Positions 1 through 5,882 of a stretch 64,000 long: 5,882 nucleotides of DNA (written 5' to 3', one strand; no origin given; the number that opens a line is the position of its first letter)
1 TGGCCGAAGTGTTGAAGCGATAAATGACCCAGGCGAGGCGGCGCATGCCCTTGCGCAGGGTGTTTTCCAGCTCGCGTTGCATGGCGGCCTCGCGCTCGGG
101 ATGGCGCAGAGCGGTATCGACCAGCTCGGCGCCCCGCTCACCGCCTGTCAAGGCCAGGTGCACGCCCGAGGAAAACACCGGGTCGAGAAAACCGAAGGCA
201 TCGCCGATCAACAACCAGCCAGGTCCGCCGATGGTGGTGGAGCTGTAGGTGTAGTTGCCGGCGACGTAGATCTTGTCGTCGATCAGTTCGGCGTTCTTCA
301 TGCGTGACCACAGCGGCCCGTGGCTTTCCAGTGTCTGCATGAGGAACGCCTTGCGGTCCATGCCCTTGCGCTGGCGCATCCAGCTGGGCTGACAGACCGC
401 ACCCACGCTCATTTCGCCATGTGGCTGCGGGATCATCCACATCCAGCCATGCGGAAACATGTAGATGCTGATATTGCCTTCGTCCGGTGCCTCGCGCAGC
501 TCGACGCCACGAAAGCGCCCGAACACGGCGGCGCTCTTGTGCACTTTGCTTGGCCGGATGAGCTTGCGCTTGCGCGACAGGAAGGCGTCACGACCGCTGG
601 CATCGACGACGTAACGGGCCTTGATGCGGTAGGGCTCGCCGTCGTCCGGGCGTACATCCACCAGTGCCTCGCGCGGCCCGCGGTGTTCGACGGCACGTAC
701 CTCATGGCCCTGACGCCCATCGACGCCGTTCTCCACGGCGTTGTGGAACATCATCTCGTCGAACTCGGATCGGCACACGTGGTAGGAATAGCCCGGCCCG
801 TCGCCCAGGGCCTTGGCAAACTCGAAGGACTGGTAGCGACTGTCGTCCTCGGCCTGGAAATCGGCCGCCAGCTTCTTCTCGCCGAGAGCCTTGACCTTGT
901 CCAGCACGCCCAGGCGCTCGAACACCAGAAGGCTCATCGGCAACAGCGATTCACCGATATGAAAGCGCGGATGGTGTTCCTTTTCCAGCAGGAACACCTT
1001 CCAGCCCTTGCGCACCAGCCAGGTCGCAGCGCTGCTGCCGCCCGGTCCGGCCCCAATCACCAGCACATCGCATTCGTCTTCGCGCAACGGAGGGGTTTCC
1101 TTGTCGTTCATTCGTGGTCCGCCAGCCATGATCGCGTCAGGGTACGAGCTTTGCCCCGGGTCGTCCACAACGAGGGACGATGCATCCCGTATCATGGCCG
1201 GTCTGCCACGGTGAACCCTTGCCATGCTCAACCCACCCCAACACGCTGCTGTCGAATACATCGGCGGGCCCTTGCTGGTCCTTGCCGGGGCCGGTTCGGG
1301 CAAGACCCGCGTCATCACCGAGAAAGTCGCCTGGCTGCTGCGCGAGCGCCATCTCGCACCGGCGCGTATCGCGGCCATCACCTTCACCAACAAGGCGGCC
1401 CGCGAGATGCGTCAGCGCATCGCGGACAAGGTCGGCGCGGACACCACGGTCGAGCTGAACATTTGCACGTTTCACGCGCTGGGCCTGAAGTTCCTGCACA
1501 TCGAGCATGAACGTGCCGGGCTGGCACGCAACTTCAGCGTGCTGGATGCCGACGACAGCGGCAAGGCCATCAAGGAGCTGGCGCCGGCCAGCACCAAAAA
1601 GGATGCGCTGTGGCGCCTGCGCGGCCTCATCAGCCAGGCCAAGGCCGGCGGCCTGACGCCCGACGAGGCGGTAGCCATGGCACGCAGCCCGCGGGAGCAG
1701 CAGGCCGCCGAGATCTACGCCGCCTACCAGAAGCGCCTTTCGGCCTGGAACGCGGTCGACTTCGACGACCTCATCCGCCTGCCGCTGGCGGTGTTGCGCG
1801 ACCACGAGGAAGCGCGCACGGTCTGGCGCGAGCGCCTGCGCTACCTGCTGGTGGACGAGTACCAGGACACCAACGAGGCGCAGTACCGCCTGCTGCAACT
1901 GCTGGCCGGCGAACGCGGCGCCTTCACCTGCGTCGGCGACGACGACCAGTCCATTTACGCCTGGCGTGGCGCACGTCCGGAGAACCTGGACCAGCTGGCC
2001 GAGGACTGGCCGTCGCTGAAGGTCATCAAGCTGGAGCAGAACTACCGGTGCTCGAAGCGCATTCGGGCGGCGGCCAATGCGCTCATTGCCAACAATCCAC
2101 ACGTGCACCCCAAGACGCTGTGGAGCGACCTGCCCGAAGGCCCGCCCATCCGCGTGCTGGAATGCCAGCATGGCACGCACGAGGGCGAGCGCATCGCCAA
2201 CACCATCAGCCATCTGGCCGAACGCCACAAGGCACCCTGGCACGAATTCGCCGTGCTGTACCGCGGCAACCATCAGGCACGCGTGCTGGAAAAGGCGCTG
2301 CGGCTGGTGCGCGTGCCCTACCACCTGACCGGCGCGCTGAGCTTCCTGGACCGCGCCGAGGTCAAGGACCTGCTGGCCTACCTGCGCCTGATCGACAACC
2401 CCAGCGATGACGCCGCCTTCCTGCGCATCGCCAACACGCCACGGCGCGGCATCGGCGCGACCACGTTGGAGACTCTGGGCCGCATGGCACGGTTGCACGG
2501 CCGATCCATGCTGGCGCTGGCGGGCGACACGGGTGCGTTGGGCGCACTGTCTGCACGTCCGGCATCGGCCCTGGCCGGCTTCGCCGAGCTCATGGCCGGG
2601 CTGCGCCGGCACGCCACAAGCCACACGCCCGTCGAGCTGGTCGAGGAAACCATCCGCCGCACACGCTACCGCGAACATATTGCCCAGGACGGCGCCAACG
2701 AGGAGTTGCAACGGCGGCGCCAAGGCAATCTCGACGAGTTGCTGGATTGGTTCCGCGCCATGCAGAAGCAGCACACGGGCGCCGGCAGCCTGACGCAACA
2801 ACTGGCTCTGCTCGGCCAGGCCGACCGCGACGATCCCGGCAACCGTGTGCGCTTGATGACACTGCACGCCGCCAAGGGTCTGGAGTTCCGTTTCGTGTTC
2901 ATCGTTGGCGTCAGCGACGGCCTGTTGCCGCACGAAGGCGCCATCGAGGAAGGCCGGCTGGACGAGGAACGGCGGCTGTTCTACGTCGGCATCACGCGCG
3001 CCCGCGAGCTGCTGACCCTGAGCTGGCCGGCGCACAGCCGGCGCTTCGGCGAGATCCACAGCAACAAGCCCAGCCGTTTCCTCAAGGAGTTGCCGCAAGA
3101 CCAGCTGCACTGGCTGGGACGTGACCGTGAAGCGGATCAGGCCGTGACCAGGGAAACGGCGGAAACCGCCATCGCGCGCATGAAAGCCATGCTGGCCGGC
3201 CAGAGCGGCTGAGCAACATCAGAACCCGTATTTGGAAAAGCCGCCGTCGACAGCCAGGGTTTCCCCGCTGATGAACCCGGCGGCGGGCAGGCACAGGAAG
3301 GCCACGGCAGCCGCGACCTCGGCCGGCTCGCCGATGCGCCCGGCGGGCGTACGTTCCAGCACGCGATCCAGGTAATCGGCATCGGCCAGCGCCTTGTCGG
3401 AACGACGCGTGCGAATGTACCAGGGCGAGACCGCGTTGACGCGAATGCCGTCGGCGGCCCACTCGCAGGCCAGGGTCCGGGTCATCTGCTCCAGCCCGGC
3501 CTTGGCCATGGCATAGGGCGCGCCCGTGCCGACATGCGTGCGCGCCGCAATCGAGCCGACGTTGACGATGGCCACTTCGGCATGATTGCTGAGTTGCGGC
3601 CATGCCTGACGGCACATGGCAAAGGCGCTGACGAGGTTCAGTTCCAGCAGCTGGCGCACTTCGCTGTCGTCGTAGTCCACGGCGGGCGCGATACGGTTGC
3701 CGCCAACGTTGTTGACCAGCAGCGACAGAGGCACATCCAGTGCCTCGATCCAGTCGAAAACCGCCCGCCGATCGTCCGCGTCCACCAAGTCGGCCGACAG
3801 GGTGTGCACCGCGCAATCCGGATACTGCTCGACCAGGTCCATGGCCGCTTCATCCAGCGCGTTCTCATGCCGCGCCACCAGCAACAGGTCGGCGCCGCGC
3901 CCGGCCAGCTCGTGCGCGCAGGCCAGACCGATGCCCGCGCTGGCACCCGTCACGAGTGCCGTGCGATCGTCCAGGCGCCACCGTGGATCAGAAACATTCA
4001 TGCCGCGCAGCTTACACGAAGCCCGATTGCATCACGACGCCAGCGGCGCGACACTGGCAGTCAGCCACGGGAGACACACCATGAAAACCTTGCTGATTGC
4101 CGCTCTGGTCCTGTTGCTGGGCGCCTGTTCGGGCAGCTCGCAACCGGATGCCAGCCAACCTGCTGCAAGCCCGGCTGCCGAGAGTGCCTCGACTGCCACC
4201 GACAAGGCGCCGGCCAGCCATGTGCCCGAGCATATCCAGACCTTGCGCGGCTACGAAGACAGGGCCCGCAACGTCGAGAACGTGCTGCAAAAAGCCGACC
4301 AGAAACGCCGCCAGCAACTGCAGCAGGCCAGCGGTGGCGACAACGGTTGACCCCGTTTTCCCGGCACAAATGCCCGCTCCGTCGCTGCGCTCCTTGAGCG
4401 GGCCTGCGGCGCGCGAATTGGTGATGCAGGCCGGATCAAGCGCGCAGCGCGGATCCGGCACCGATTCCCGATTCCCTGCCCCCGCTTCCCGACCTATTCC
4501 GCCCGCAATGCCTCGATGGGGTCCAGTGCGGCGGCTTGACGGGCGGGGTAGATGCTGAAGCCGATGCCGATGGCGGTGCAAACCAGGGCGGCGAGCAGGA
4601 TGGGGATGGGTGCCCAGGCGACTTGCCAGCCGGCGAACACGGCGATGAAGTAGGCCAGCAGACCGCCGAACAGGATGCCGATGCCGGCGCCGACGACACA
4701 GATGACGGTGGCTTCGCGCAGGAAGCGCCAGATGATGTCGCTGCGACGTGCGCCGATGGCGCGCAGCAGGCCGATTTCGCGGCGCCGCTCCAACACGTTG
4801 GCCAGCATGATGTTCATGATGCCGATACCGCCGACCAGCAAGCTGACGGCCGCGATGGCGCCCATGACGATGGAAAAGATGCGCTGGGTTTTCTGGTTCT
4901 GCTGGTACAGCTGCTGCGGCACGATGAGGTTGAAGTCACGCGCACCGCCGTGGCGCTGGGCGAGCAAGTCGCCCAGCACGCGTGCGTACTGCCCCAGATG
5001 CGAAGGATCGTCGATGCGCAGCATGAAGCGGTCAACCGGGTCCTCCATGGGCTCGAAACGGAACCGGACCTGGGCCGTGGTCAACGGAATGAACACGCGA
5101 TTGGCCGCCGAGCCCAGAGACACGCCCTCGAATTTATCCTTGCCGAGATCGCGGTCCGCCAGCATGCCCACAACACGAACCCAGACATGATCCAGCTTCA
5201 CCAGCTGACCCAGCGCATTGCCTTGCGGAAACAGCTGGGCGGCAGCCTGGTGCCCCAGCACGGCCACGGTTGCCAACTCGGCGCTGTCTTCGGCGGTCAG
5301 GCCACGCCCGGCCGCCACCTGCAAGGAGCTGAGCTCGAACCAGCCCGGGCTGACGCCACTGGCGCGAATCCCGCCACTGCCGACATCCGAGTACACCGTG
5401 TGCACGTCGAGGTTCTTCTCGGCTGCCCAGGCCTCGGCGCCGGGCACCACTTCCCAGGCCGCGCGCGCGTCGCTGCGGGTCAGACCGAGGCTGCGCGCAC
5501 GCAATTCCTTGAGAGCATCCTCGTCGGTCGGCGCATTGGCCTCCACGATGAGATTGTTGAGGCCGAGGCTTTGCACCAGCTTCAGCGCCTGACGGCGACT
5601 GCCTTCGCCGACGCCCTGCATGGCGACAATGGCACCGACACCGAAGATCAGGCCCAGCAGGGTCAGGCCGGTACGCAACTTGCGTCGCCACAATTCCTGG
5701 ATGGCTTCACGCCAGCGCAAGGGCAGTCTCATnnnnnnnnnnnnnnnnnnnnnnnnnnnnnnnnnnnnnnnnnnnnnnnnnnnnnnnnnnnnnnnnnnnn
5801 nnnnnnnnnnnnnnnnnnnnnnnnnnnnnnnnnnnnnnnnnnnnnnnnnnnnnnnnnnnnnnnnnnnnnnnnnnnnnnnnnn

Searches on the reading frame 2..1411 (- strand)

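Call 48: search_protein_families(library=pfam, proteins=[window:2-1411:-], max_evalue=0.00001)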
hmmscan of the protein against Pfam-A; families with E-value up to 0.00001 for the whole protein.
window:2-1411:- (470 aa): 6 families
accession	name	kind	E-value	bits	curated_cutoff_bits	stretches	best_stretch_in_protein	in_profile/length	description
PF04820.20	Trp_halogenase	-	3.4e-22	79.4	21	2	207-452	150-375/458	Tryptophan halogenase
PF01494.25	FAD_binding_3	-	2.4e-20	73.5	22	1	113-349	1-237/349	FAD binding domain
PF01266.30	DAO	-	9.4e-11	42.3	27.9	0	115-148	1-34/353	FAD dependent oxidoreductase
PF12831.13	FAD_oxidored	-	2.1e-09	37.6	27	1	115-273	1-145/416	FAD dependent oxidoreductase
PF07992.20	Pyr_redox_2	-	2.5e-07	30.9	26.1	0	115-148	2-36/291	Pyridine nucleotide-disulphide oxidoreductase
PF05834.18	Lycopene_cycl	-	3.7e-06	26.7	23.4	0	211-306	83-161/380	Lycopene cyclase protein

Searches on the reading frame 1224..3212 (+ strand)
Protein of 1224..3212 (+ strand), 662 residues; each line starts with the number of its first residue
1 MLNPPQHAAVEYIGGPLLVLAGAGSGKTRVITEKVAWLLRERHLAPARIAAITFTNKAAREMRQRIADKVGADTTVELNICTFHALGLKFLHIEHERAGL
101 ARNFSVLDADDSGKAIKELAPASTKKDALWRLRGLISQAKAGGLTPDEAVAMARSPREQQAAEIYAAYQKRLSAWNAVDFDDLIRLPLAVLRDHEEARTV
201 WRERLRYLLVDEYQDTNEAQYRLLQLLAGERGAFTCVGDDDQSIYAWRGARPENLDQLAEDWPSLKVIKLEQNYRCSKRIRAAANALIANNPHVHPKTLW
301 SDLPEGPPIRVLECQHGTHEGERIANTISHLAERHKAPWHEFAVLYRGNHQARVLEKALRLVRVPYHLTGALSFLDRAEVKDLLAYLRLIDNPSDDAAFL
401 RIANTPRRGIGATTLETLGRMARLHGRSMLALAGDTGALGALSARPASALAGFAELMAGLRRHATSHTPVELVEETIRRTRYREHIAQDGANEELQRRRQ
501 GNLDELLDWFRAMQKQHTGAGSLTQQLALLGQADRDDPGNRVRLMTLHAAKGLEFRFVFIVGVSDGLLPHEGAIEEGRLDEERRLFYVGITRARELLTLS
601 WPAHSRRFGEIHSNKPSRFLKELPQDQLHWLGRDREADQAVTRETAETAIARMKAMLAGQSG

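Call 48: search_protein_families(library=pfam, proteins=[window:1224-3212:+], max_evalue=0.00001)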
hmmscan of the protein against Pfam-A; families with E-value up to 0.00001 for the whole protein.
window:1224-3212:+ (662 aa): 5 families
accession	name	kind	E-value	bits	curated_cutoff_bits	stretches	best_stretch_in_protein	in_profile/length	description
PF00580.27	UvrD-helicase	-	1.7e-85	287.4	23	1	2-261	1-269/271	UvrD/REP helicase N-terminal domain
PF13361.12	UvrD_C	-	4.6e-65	220.8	25.6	2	268-418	1-150/350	UvrD-like helicase C-terminal domain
PF13245.12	AAA_19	-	3.7e-24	85.8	25.1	1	13-246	10-132/134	AAA domain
PF13538.12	UvrD_C_2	-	7e-10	39.1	27.4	1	542-599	2-51/52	UvrD-like helicase C-terminal domain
PF13604.12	AAA_30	-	1.5e-06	28.5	27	0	2-74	2-72/191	AAA domain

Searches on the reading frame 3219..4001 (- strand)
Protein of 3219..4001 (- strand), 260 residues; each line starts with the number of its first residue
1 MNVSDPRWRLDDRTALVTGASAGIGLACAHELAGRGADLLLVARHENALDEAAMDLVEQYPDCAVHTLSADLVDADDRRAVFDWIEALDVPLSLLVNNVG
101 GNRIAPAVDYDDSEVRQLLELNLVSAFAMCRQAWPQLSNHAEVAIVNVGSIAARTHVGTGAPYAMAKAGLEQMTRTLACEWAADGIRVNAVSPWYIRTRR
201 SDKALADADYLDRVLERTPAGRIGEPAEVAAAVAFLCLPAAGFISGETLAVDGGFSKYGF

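Call 48: search_protein_families(library=pfam, proteins=[window:3219-4001:-], max_evalue=0.00001)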
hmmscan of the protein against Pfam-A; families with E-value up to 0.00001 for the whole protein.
window:3219-4001:- (260 aa): 4 families
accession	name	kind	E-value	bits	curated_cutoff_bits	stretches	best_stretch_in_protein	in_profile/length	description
PF13561.12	adh_short_C2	-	4e-56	190.7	27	1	19-256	1-236/236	Enoyl-(Acyl carrier protein) reductase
PF00106.31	adh_short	-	5.6e-44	150.4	26.6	1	14-204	2-190/195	short chain dehydrogenase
PF23441.1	SDR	-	5.4e-09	36.3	27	1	10-254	5-254/258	SDR-like rossmann domain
PF08659.16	KR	-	7.2e-09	36.2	22.6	1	14-175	2-161/180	KR domain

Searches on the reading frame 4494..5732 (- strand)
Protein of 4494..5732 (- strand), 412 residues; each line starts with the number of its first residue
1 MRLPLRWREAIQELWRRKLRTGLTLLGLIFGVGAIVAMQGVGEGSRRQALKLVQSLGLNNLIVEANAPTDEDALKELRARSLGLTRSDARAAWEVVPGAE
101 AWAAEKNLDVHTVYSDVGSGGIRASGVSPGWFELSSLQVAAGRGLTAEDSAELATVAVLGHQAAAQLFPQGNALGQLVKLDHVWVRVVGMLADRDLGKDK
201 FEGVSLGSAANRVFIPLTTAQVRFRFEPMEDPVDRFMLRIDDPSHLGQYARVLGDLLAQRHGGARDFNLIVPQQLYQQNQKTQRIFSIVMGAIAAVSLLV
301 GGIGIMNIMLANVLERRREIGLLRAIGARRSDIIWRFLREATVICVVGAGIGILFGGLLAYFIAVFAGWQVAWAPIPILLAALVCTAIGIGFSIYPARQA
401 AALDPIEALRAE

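Call 48: search_protein_families(library=pfam, proteins=[window:4494-5732:-], max_evalue=0.00001)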
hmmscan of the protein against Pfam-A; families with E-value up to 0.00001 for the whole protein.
window:4494-5732:- (412 aa): 2 families
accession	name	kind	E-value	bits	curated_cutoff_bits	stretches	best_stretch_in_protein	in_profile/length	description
PF12704.14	MacB_PCD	-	7.9e-31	108.4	27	1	21-250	1-201/207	MacB-like periplasmic core domain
PF02687.27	FtsX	-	6.3e-21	75.1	25.5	1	292-404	2-119/120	FtsX-like permease C-terminal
